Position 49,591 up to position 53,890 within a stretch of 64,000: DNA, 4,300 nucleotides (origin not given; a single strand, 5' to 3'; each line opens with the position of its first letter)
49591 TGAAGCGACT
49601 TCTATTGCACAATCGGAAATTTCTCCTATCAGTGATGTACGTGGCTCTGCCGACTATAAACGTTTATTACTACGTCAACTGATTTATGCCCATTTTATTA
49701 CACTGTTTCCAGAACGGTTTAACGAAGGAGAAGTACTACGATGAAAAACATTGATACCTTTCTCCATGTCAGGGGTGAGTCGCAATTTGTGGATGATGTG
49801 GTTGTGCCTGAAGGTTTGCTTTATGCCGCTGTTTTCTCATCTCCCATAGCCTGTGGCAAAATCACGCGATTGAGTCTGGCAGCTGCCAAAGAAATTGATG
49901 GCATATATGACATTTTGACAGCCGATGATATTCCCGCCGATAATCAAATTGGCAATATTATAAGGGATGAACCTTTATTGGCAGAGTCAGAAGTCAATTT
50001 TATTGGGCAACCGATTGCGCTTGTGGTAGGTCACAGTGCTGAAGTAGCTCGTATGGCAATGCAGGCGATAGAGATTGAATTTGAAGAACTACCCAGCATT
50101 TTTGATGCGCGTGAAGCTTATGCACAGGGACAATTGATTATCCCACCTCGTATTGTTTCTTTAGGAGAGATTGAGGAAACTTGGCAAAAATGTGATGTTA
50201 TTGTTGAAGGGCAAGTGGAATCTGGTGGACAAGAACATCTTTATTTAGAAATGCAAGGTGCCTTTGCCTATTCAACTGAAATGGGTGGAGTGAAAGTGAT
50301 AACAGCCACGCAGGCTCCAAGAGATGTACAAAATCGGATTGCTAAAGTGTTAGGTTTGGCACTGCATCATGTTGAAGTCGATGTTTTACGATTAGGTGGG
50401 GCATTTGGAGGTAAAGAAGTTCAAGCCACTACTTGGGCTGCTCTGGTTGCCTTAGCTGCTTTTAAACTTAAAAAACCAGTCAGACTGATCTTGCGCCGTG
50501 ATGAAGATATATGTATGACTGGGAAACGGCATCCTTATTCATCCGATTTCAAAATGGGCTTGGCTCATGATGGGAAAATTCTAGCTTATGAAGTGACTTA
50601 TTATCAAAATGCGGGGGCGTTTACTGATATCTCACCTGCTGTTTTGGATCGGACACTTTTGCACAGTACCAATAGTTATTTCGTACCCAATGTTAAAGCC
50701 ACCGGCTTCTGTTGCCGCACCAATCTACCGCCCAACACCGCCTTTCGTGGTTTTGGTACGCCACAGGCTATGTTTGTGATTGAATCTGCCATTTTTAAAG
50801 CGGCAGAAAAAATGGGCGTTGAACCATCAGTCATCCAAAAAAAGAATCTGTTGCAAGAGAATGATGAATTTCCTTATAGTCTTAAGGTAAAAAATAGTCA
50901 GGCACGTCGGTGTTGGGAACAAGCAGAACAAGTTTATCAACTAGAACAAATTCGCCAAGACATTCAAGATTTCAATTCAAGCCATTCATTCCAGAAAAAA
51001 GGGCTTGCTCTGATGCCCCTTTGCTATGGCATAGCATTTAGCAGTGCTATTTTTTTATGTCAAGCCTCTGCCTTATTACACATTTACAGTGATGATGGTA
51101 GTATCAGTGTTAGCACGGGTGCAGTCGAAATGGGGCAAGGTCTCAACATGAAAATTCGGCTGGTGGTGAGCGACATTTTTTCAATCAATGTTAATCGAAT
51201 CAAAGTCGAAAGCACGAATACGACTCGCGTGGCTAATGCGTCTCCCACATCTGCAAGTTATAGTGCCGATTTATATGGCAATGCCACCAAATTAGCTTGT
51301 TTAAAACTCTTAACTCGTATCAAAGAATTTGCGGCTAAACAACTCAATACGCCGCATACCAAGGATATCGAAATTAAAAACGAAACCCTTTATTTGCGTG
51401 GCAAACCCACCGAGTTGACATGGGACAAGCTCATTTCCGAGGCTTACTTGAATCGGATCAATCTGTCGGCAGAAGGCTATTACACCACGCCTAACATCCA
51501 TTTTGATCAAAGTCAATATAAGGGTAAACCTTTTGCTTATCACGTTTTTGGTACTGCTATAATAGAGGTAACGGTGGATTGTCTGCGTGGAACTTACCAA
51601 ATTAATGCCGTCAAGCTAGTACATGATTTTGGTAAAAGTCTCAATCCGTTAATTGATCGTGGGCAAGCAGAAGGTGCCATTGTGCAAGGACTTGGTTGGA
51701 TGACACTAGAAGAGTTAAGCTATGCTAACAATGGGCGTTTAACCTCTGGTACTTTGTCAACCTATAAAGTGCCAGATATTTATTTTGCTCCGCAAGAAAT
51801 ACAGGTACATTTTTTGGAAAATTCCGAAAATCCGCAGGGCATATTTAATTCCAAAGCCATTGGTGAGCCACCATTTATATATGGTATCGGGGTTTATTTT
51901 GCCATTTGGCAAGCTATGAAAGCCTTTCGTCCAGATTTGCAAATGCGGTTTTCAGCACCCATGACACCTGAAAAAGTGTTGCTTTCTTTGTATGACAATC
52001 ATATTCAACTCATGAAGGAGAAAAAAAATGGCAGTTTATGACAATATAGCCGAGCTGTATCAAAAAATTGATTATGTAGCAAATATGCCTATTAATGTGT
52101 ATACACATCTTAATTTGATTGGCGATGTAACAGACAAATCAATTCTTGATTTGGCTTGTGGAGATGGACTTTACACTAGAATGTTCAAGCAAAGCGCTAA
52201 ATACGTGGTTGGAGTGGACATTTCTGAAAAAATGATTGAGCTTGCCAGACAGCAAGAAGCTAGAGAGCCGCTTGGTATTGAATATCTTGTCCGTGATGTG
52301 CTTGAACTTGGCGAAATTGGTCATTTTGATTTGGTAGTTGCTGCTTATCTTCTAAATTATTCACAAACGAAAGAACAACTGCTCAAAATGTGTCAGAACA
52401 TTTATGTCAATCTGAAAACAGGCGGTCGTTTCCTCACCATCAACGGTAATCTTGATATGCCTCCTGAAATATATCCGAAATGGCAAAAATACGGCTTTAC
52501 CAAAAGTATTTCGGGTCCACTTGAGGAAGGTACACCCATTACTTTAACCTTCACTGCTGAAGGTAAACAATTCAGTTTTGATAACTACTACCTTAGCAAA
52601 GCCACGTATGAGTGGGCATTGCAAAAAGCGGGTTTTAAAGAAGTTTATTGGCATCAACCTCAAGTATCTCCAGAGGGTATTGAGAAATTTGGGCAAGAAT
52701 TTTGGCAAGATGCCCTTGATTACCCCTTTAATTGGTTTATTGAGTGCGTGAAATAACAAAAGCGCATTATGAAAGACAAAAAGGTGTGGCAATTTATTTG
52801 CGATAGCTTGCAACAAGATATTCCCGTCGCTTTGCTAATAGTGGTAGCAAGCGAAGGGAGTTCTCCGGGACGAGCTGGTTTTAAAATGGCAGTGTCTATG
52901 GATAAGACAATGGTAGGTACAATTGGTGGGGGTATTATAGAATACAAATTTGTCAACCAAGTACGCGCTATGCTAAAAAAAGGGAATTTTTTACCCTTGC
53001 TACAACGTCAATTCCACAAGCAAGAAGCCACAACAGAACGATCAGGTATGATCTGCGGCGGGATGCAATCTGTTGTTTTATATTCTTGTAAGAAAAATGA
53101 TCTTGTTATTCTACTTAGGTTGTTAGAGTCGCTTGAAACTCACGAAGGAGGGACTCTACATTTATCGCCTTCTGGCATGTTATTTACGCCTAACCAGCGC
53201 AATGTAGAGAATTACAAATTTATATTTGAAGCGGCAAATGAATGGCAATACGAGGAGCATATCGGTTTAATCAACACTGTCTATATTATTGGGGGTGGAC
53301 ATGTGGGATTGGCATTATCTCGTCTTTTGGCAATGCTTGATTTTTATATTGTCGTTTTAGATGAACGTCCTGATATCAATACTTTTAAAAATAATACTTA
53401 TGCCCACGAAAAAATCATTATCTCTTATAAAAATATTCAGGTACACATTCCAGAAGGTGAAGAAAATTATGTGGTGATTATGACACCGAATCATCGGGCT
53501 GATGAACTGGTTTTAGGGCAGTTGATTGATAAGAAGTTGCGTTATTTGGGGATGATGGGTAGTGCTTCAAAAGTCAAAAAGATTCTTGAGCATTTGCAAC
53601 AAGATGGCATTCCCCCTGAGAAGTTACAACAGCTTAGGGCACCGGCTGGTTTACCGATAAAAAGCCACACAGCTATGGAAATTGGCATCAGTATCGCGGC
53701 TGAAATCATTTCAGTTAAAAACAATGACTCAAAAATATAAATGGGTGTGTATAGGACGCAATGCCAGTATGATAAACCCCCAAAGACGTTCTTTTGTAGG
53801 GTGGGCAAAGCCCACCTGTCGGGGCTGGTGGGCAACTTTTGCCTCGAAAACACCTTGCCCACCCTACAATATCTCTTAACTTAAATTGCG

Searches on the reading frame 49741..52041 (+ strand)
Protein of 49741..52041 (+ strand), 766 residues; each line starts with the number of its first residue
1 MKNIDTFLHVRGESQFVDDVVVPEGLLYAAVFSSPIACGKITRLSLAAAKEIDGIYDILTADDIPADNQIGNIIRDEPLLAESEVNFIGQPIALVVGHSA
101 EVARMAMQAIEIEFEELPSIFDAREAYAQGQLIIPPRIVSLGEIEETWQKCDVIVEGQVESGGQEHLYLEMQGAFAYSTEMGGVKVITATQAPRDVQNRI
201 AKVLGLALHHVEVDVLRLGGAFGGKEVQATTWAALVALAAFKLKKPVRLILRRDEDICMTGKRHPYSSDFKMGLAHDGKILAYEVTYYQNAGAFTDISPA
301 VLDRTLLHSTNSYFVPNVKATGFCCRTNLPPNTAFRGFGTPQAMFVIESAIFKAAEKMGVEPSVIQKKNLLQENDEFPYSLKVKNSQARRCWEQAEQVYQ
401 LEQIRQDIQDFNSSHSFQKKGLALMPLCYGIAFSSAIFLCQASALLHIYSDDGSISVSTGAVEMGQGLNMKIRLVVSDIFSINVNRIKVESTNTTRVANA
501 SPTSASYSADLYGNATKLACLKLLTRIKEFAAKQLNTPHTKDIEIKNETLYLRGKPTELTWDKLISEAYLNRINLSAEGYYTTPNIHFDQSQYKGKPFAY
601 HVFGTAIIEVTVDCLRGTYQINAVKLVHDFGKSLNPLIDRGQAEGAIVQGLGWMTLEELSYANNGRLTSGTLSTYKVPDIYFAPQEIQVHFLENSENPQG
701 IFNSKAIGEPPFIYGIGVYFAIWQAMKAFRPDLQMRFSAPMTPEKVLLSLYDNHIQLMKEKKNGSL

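Call 5: search_protein_families(library=pfam, proteins=[window:49741-52041:+], max_evalue=0.01)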
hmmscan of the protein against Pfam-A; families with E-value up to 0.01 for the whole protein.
window:49741-52041:+ (766 aa): 3 families
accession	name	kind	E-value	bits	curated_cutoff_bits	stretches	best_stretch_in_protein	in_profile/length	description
PF02738.23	MoCoBD_1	-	2.3e-80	269.7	27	1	139-370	10-244/244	Molybdopterin cofactor-binding domain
PF20256.3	MoCoBD_2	-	5.9e-80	269.2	27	1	395-680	2-279/283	Molybdopterin cofactor-binding domain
PF01315.27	Ald_Xan_dh_C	-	6.3e-25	88.1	31.3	1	12-118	2-110/110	Aldehyde oxidase and xanthine dehydrogenase, a/b hammerhead domain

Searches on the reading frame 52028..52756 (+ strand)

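Call 5: search_protein_families(library=pfam, proteins=[window:52028-52756:+], max_evalue=0.01)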
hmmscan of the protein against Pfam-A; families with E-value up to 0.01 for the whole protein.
window:52028-52756:+ (242 aa): 13 families
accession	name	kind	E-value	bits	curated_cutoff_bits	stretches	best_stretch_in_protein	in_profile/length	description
PF13649.12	Methyltransf_25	-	1.8e-18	67.5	27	1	39-133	1-97/97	Methyltransferase domain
PF08241.18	Methyltransf_11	-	5.6e-16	59.4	21.2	1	40-136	1-94/95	Methyltransferase domain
PF13847.12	Methyltransf_31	-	3.3e-14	53.3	27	1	36-153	4-126/145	Methyltransferase domain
PF08242.18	Methyltransf_12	-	2.2e-13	51.2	30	1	40-135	1-98/98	Methyltransferase domain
PF01209.24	Ubie_methyltran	-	9.7e-10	38.6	20.1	1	3-139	12-153/233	ubiE/COQ5 methyltransferase family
PF13489.12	Methyltransf_23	-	1.4e-09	38.3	27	1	34-204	21-160/164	Methyltransferase domain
PF05175.20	MTS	-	5.7e-06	26.5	23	1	35-137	31-138/170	Methyltransferase small domain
PF05401.17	NodS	-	6.2e-06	26.6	24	1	32-135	40-142/201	Nodulation protein S (NodS)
PF08003.17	Methyltransf_9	-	3.6e-05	23.3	23.8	1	31-105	111-188/315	Protein of unknown function (DUF1698)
PF03291.22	mRNA_G-N7_MeTrfase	-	0.00024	20.8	26.6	0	34-75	60-102/315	mRNA (guanine-N(7))-methyltransferase domain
PF06325.19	PrmA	-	0.00063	19.8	22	1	35-136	161-257/296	Ribosomal protein L11 methyltransferase (PrmA)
PF05219.18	DREV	-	0.0048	16.5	26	1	32-124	91-176/265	DREV methyltransferase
PF03848.20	TehB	-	0.0076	16.1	20.4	0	35-139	30-134/193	Tellurite resistance protein TehB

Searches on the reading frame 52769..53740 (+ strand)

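Call 5: search_protein_families(library=pfam, proteins=[window:52769-53740:+], max_evalue=0.01)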
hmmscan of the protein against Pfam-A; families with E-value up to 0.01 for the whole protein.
window:52769-53740:+ (323 aa): 3 families
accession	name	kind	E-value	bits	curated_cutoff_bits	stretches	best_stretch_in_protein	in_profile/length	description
PF13478.12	XdhC_C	-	1e-34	120.2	29.7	1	171-313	1-125/125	XdhC Rossmann domain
PF02625.21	XdhC_CoxI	-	1.9e-16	60.2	24.3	1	14-73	2-61/68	XdhC and CoxI family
PF13450.12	NAD_binding_8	-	0.00042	21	21.9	1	173-203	1-31/68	NAD(P)-binding Rossmann-like domain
